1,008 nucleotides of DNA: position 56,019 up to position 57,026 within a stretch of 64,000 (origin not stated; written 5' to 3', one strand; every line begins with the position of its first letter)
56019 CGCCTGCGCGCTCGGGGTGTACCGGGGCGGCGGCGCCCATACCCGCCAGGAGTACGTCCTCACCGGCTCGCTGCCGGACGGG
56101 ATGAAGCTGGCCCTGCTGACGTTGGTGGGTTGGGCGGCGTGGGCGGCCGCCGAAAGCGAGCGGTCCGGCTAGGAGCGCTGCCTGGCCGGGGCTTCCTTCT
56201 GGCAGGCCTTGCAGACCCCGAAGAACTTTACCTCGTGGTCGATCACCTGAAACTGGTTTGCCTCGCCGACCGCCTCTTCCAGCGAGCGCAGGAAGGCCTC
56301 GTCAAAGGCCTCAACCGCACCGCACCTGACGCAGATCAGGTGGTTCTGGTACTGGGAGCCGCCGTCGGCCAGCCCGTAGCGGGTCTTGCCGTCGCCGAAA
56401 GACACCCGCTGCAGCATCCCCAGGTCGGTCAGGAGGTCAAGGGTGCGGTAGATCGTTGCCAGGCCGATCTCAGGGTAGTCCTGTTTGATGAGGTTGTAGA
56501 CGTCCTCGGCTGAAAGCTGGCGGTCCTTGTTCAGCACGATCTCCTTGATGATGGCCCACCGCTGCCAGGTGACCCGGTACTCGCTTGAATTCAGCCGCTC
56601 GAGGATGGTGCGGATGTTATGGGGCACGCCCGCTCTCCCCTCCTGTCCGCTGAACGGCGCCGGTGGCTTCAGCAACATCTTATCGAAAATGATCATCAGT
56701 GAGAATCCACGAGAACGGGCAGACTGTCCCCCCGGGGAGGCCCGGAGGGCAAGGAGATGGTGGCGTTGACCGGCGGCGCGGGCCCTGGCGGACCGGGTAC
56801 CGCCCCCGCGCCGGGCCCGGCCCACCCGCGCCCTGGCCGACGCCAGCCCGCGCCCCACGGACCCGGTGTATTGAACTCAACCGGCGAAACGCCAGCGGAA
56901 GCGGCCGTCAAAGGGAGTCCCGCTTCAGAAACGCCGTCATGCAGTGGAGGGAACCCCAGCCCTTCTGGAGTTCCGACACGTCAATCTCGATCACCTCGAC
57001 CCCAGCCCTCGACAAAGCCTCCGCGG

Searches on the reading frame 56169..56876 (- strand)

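Call 52: search_protein_families(library=pfam, proteins=[window:56169-56876:-], max_evalue=0.001)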
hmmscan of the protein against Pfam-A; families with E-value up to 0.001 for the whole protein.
window:56169-56876:- (235 aa): 1 family
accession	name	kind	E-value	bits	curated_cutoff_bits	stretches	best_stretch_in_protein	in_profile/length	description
PF01475.25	FUR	-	2.5e-29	102.3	23.1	1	99-218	3-120/121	Ferric uptake regulator family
